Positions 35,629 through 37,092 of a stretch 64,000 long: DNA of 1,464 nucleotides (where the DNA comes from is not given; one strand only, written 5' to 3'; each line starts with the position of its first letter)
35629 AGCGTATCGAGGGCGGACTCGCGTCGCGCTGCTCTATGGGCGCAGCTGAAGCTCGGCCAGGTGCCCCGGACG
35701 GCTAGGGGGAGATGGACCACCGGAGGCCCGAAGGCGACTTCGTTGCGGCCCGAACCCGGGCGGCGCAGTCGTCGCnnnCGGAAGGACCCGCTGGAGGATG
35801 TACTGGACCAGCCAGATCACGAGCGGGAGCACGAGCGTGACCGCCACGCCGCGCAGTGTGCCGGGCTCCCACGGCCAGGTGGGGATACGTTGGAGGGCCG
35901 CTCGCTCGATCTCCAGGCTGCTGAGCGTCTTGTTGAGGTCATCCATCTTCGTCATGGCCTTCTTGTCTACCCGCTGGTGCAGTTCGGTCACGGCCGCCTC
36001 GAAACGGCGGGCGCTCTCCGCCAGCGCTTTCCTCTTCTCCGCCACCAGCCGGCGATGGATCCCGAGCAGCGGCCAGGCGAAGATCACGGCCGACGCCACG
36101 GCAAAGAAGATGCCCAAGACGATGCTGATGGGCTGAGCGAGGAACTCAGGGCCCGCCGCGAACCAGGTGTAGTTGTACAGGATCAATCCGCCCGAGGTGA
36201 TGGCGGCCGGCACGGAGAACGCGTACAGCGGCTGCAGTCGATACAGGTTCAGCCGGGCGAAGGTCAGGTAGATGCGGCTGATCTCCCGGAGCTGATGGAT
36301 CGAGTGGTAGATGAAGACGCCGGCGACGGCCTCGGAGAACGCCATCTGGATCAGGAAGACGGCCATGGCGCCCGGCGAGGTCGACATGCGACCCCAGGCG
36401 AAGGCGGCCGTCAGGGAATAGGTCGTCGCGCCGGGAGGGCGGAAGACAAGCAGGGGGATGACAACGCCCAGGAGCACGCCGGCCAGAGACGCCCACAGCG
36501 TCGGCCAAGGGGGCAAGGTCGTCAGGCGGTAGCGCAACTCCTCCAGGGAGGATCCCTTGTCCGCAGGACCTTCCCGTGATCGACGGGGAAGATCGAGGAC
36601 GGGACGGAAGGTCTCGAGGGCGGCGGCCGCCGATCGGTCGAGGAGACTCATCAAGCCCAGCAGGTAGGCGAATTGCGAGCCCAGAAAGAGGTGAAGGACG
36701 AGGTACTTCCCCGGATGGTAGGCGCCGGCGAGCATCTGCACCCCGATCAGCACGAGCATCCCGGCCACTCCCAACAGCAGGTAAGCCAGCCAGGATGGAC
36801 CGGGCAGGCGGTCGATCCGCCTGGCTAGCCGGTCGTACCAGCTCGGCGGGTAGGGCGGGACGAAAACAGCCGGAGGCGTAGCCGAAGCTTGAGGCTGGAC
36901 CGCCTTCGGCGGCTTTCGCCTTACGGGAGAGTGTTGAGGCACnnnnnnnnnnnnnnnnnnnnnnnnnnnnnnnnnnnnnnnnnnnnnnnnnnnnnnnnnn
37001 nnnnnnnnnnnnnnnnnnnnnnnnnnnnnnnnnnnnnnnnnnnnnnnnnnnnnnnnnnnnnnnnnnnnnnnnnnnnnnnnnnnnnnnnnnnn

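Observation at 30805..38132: Six tandem paralogs of an unrecognised ~355-395 aa polytopic membrane protein family, arranged as three ATGA-coupled gene pairs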

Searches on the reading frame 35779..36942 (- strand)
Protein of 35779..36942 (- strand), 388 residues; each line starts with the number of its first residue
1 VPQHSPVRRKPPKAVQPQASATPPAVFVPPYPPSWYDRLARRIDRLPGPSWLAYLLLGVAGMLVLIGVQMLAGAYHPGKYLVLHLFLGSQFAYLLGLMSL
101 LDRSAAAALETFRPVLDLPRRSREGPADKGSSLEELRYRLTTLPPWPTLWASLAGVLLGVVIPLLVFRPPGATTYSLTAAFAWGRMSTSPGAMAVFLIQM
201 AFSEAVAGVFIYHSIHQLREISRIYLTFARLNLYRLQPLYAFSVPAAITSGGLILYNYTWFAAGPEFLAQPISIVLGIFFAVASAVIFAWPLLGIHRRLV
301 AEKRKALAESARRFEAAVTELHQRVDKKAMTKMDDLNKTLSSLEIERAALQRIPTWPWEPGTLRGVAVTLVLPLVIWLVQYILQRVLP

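Call 4: search_protein_families(library=pfam, proteins=[window:35779-36942:-], max_evalue=1)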
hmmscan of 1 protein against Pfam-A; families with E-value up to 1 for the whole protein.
seq(388 aa): 3 families
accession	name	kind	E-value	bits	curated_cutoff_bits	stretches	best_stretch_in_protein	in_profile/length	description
PF01146.22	Caveolin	-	0.058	13.8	25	0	198-251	22-74/133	Caveolin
PF17095.10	CAMSAP_CC1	-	0.076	13.4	27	1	302-333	25-56/59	Spectrin-binding region of Ca2+-Calmodulin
PF15437.11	PGBA_C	-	0.26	12.1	25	1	296-330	38-72/84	Plasminogen-binding protein pgbA C-terminal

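Call 5: search_protein_families(library=ncbifam, proteins=[window:35779-36942:-], max_evalue=1)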
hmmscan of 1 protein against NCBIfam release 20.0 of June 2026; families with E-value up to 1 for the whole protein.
seq(388 aa): 1 family
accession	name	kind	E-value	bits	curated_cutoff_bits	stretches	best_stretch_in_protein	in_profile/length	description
TIGR02492.1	flgK_ends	equivalog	0.34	10.2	170.75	1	297-343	128-174/437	flagellar hook-associated protein FlgK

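Call 6: search_solved_structures(query=window:35779-36942:-, max_evalue=10)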
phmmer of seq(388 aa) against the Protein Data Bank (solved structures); distinct sequences matched with E-value up to 10: 3.
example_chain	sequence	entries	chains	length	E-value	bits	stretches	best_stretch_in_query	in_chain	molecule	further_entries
7eu3_E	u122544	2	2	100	0.98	11.6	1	192-225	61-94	NAD(P)H-quinone oxidoreductase subunit 4L, chloroplastic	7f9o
4leu_A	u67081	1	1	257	1.2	11.4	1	20-108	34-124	Pentatricopeptide repeat-containing protein At3g46870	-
2xv5_A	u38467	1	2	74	2.5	10.3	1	296-355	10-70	LAMIN-A/C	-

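Call 7: find_homologous_proteins(query=window:35779-36942:-, max_evalue=0.001)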
Query seq(388 aa) (388 aa): 192 proteins with E <= 0.001 among 8000 candidates; the best 120 are listed.
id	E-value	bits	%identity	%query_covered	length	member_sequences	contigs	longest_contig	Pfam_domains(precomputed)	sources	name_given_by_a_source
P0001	2.3e-220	750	89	98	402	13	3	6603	-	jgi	jgi:hypothetical protein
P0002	1.6e-219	747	87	99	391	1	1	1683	-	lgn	-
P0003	2.3e-217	740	88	98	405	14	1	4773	-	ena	-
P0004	1.2e-215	734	91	93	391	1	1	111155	-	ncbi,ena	-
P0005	1.9e-215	733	87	98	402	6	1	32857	-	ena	-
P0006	2.6e-213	726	87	98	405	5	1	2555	-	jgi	-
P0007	3.7e-213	726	90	91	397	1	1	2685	-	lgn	-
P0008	5.9e-213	725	90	93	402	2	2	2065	-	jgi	jgi:hypothetical protein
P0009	8.5e-212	721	89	98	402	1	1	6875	-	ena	-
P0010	2.1e-211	720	87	98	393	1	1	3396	-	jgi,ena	-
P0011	1.1e-210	718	85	99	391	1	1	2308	-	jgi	jgi:hypothetical protein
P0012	5.5e-209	712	87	96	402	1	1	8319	-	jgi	jgi:hypothetical protein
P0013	6.2e-208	709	86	95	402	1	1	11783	-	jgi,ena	-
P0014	2.5e-203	693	83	98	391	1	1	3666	-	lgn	-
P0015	2.6e-202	690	82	100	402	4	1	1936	-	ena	-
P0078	8.2e-87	310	43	98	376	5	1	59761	-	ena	-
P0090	1.4e-83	299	43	98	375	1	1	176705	-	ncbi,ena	-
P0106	3.2e-73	265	55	58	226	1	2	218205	-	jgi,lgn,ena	-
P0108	1.4e-72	263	43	92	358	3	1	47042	-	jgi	jgi:hypothetical protein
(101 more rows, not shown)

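Call 8: find_encoding_contigs(protein=P0004, flank=10000, max_places=3)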
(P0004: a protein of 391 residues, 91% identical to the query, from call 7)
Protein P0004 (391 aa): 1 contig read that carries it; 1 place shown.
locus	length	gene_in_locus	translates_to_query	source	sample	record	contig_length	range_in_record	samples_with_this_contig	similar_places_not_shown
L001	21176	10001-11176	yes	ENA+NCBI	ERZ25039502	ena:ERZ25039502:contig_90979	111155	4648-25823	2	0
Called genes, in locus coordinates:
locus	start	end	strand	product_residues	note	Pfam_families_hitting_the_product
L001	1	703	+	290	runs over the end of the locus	PF10648:Gmad2 (weak)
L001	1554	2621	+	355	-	PF04294:VanW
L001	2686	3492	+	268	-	PF13646:HEAT_2, PF03130:HEAT_PBS (faint), PF02985:HEAT (faint), PF13646:HEAT_2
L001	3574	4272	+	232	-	PF01988:VIT1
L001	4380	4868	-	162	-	PF04306:DUF456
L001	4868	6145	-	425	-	PF02403:Seryl_tRNA_N, PF00587:tRNA-synt_2b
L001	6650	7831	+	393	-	PF00155:Aminotran_1_2, PF01212:Beta_elim_lyase (weak)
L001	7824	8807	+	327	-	PF01073:3Beta_HSD, PF01370:Epimerase, PF02719:Polysacc_synt_2, PF04321:RmlD_sub_bind (weak), PF05368:NmrA, PF13460:NAD_binding_10, PF16363:GDP_Man_Dehyd, PF07993:NAD_binding_4 (weak)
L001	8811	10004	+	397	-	-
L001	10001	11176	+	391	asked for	-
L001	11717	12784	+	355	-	-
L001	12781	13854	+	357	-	-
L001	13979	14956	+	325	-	-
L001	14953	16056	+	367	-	-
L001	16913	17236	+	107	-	-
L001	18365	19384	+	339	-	-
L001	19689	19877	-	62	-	-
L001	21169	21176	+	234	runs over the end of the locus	PF07670:Gate, PF07664:FeoB_C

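Call 9: find_encoding_contigs(protein=P0090, flank=10000, max_places=3)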
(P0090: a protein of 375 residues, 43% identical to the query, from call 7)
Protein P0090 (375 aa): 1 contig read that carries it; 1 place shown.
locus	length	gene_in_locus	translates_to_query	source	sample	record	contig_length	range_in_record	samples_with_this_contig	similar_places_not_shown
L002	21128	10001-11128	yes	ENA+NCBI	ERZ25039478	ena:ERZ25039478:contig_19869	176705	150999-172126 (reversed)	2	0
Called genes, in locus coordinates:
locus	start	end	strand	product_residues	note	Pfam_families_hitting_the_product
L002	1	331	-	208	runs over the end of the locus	PF00753:Lactamase_B, PF12706:Lactamase_B_2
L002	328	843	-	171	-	PF08327:AHSA1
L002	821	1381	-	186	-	PF12840:HTH_20, PF12802:MarR_2 (faint)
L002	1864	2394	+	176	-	PF01872:RibD_C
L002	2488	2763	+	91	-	PF05163:DinB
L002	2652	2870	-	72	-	-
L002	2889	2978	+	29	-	-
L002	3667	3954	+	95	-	-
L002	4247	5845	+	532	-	PF23381:Beta-prop_IFT122_1st, PF24814:WD40_Prp19 (faint), PF24817:WD40_WDHD1_1st (faint), PF25174:Beta-prop_THOC3 (faint), PF25175:Beta-prop_WDR5 (faint), PF07676:PD40 (faint)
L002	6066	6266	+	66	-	-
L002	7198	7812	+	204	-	-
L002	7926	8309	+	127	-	-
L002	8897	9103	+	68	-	-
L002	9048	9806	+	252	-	PF22016:DUF6933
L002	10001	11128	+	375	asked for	-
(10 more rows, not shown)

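Call 16: find_related_loci(query=A1, collection=genome_contigs, flank=10000)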
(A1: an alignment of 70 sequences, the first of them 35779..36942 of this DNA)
Query A1 (388 aa) in genome_contigs; peptide patterns used: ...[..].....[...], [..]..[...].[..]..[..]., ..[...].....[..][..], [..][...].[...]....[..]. (x = any residue, [..] = any of these).
199 stretches matched a pattern; 132 encode a relative of the query (tblastn E <= 1e-3); the best 80 are kept; 76 distinct loci.
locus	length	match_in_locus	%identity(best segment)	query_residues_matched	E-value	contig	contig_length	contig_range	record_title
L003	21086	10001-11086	91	27-388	0e+0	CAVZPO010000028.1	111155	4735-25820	MAG: uncultured Chloroflexia bacterium isolate MFD02809.bin.1.41 genome assembly, contig: contig_90979, whole genome sho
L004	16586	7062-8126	86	34-388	0e+0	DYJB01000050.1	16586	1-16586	MAG TPA_asm: Candidatus Aquidulcis sp. isolate FI88_3_69_8 Afr_mines_FI88_1236_length_16586_cov_3_165507, whole genome s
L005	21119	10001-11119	53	9-387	1e-118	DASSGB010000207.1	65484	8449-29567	MAG TPA_asm: Anaerolineales bacterium isolate SMAG_U1021 k141_724922, whole genome shotgun sequence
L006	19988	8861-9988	49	3-387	2e-108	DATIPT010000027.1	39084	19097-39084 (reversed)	MAG TPA_asm: Anaerolineales bacterium isolate SMAG_U15858 k141_5143, whole genome shotgun sequence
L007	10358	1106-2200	47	19-387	1e-91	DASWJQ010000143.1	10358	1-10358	MAG TPA_asm: Anaerolineales bacterium isolate SMAG_U2900 k141_981379, whole genome shotgun sequence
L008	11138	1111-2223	43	7-387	3e-88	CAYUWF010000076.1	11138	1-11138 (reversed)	MAG TPA_asm: uncultured Anaerolineaceae bacterium isolate SRP119689_co1_305 genome assembly, contig: NODE_8893_length_11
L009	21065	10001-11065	44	27-387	3e-85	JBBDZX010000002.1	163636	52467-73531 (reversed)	MAG: Anaerolineales bacterium isolate LejiaD_64_227 Lejia_D_188_length_163636_cov_147, whole genome shotgun sequence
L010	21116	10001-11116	43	6-387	4e-83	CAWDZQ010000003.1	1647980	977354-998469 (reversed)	MAG: uncultured Chloroflexia bacterium isolate MFD05684.bin.1.112 genome assembly, contig: contig_36650, whole genome sh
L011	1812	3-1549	42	3-387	1e-78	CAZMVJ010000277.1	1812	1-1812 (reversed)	MAG TPA_asm: uncultured Anaerolineaceae bacterium isolate SRP119689_co1_313 genome assembly, contig: NODE_125679_length_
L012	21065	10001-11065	54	26-381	5e-121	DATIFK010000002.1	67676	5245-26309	MAG TPA_asm: Anaerolineales bacterium isolate SMAG_U16393 k141_383222, whole genome shotgun sequence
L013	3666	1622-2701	38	4-387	5e-74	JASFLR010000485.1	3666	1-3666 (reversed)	MAG: Anaerolineae bacterium isolate D0817M12metaG_sub_Bin_293 D0817M12metaG_FD_scaffold_7096_c1, whole genome shotgun se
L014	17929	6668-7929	39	9-387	1e-71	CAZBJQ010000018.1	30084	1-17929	MAG TPA_asm: uncultured Anaerolineaceae bacterium isolate binchicken_co376_247 genome assembly, contig: NODE_1243_length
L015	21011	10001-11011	41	31-387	3e-71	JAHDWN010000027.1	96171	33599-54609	MAG: Anaerolineae bacterium isolate CHL11 NODE_667_length_96171_cov_7.216374, whole genome shotgun sequence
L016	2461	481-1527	39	12-387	4e-68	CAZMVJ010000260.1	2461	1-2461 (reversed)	MAG TPA_asm: uncultured Anaerolineaceae bacterium isolate SRP119689_co1_313 genome assembly, contig: NODE_80271_length_2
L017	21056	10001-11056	40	17-387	6e-66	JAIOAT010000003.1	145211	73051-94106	MAG: Chloroflexota bacterium isolate S1bins113 c_000000000003, whole genome shotgun sequence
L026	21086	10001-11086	36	5-381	3e-61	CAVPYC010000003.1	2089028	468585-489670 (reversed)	MAG: uncultured Chloroflexia bacterium isolate MFD09964.bin.2.1 genome assembly, contig: contig_4546, whole genome shotg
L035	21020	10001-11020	35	13-387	3e-58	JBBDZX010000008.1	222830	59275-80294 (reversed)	MAG: Anaerolineales bacterium isolate LejiaD_64_227 Lejia_D_97_length_222830_cov_152, whole genome shotgun sequence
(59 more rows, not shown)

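Call 22: predict_structure(alignment_id=A1)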
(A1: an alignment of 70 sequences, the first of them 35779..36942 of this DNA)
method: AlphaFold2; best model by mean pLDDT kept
length: 388 residues; sequences in the alignment: 70
mean_pLDDT: 89.7   pTM: 0.84
mean pLDDT of the five models: 89.7, 88.4, 87.9, 86.5, 86.5
residues with pLDDT >= 90: 281; 70-90: 70; 50-70: 33; < 50: 4
segments of 3 or more residues with pLDDT < 50: 1-3
pLDDT, mean of each block of 10 residues (from residue 1): 54 65 88 98 97 98 98 95 97 98 97 89 54 93 98 96 88 90 95 97 98 97 93 90 93 95 92 92 92 90 94 94 91 90 93 74 73 84 84
secondary structure, 60 per line:
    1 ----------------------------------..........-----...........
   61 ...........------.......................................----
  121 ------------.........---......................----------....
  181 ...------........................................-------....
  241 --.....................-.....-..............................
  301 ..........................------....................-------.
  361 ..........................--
elements in order: H35-44 H50-71 H78-115 H133-141 H145-166 H177-183 H190-228 H237-240 H243-263 H265-269 H271-326 H333-352 H360-386

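Call 26: fold_search(model_id=the predicted structure, library=pdb)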
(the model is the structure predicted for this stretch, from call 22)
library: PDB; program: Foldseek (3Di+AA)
matches with E <= 10: 252; with E <= 0.001: 0
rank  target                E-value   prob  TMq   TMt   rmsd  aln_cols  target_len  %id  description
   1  7lic_A                3.7e-02  0.84  0.24  0.25  13.2       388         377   14  The structure of the insect olfactory receptor OR5 from Machilis hrabei (released 2021-08-11)
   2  9fur_A                2.4e-01  0.57  0.16  0.12  16.1       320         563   12  MsbA in LMNG inward-facing narrow (released 2025-03-19)
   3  9qtq_G                2.5e-01  0.23  0.14  0.19  20.8       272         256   13  Structure of the energy converting methyltransferase (Mtr) of Methanosarcina mazei in complex with a novel protein bin (released 2025-12-24)
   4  8q3v_C                2.6e-01  0.23  0.14  0.19  18.8       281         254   11  Cryo-EM structure of the methanogenic Na+ translocating N5-methyl-H4MPT:CoM methyltransferase complex (released 2024-07-10)
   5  7lid_A                2.7e-01  0.33  0.21  0.21  13.7       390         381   13  The structure of the insect olfactory receptor OR5 from Machilis hrabei in complex with eugenol (released 2021-08-11)
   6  8q3v_c                3.1e-01  0.20  0.14  0.19  19.1       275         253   11  Cryo-EM structure of the methanogenic Na+ translocating N5-methyl-H4MPT:CoM methyltransferase complex (released 2024-07-10)
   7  3wme                  3.9e-01  0.38  0.14  0.10  14.4       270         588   12  Crystal structure of an inward-facing eukaryotic ABC multidrug transporter (released 2014-03-19)
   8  8dmo_A                4.1e-01  0.28  0.13  0.09  19.0       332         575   11  Structure of open, inward-facing MsbA from E. coli (released 2022-12-14)
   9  8x82_A                4.2e-01  0.54  0.30  0.30  10.7       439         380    9  The cryo-EM structure of insect gustatory receptor Gr43a I418A from Drosophila melanogaster (released 2024-02-07)
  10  7ek2                  5.5e-01  0.08  0.11  0.12  30.1       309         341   11  Cryo-EM structure of VCCN1 in lipid nanodisc (released 2022-04-06)
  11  6p6j_B                7.2e-01  0.35  0.20  0.15  12.9       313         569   15  Structure of YbtPQ importer with substrate Ybt-Fe bound (released 2020-03-04)
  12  8v3d_D                7.2e-01  0.25  0.23  0.23  13.2       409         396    8  AgamOR28 structure bound to 2,4,5-trimethylthiazole (released 2024-06-19)
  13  8x84_A                8.5e-01  0.35  0.29  0.30  10.4       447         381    9  The cryo-EM structure of insect gustatory receptor Gr43a I418A from Drosophila melanogaster in complex with fructose a (released 2024-02-07)
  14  9baa_A                8.5e-01  0.30  0.17  0.15  17.9       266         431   13  Cryo-EM structure of the ABC transporter PCAT1 bound with Mg_class_1 (released 2024-10-30)
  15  8vp5_A                9.3e-01  0.28  0.17  0.10  18.3       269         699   12  Cryo-EM structure of the ABC transporter PCAT1 bound with ADP and Substrate (released 2024-10-30)
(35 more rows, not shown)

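Call 27: search_solved_structures(query=A1, max_evalue=10)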
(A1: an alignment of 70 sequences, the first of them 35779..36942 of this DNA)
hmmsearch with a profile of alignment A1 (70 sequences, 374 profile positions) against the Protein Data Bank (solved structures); distinct sequences matched with E-value up to 10: 3.
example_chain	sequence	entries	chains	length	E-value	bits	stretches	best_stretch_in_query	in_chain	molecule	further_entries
2xv5_A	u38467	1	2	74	2.9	10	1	282-318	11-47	LAMIN-A/C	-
3v5b_A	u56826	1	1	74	3.4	9.8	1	282-314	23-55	Prelamin-A/C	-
1x8y_A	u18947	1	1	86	5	9.3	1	282-314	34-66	Lamin A/C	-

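Call 28: search_protein_families(library=pfam, alignment_id=A1, max_evalue=1)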
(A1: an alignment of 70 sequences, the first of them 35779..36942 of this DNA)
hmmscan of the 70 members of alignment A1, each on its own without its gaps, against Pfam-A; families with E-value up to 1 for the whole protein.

A. member 1, window:35779-36942:- (388 aa): 3 families
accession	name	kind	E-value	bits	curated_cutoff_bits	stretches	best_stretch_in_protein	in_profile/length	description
PF01146.22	Caveolin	-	0.058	13.8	25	0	198-251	22-74/133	Caveolin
PF17095.10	CAMSAP_CC1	-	0.076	13.4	27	1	302-333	25-56/59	Spectrin-binding region of Ca2+-Calmodulin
PF15437.11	PGBA_C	-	0.26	12.1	25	1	296-330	38-72/84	Plasminogen-binding protein pgbA C-terminal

B. families by the number of members that match (of 70 scanned): 40 families (the first 25 are shown)
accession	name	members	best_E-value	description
PF22989.2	DUF7030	9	0.1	Domain of unknown function (DUF7030)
PF01146.22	Caveolin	5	0.0034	Caveolin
PF06825.17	HSBP1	4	0.076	Heat shock factor binding protein 1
PF15437.11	PGBA_C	4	0.19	Plasminogen-binding protein pgbA C-terminal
PF17095.10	CAMSAP_CC1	3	0.0039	Spectrin-binding region of Ca2+-Calmodulin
PF02970.22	TBCA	3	0.14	Tubulin binding cofactor A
PF12318.13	FAD-SLDH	2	0.01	Membrane bound FAD containing D-sorbitol dehydrogenase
PF11690.13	DUF3287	2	0.073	Protein of unknown function (DUF3287)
PF09543.15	DUF2379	2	0.16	Protein of unknown function (DUF2379)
PF08954.16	Trimer_CC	2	0.38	Trimerisation motif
PF03600.22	CitMHS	1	0.0019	Citrate transporter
PF11283.13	DUF3084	1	0.014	Protein of unknown function (DUF3084)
PF21961.1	AppA_4HB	1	0.025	AppA, four helix bundle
PF22258.1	DUF6949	1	0.026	Family of unknown function (DUF6949)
PF11752.14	DUF3309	1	0.033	Protein of unknown function (DUF3309)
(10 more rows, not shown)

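Call 41: search_protein_representatives(alignment_id=A1)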
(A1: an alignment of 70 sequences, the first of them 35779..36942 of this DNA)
Query: 70 sequences, 374 profile positions. Proteins with E-value up to 0.001 (for the whole library): 2671; up to 1e-10: 1453; up to 1e-30: 828. The best 150 are listed.
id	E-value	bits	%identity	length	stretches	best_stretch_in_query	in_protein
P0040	3.3e-159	546.3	-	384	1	8-373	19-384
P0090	1.4e-158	544.3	-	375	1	1-373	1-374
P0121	1.1e-126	439.3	-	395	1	6-372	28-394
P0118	8.7e-125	433.0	-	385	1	10-373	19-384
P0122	5.7e-121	420.5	-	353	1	16-373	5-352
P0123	1.4e-116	406.1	-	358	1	6-373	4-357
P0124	1.4e-116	406.0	-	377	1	6-373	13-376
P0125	7.8e-116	403.6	-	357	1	2-373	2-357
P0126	3.4e-115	401.5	-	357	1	8-373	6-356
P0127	1.1e-114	399.8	-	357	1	3-373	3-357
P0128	4.4e-114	397.8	-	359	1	13-373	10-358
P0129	5.1e-113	394.3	-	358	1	13-373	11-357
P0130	5.9e-111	387.5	-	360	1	20-373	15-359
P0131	1.5e-110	386.2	-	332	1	28-373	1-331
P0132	7.1e-109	380.7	-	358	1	19-373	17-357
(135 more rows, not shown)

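Call 51: predict_structure(alignment_id=A2)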
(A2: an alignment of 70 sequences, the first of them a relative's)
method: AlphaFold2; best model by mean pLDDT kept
length: 375 residues; sequences in the alignment: 70
mean_pLDDT: 86.1   pTM: 0.81
mean pLDDT of the five models: 86.1, 85.0, 84.8, 81.1, 80.0
residues with pLDDT >= 90: 171; 70-90: 174; 50-70: 17; < 50: 13
segments of 3 or more residues with pLDDT < 50: 1-10
pLDDT, mean of each block of 10 residues (from residue 1): 43 70 97 97 97 97 93 92 97 94 82 73 93 97 97 90 86 93 95 95 89 81 84 88 82 66 79 82 88 91 90 84 90 89 77 80 80 71
secondary structure, 60 per line:
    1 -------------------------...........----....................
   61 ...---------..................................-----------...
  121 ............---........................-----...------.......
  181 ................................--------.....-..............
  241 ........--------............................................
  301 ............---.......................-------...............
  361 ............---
elements in order: H26-36 H41-63 H73-106 H118-132 H136-159 H174-212 H221-225 H227-248 H257-312 H316-338 H346-372
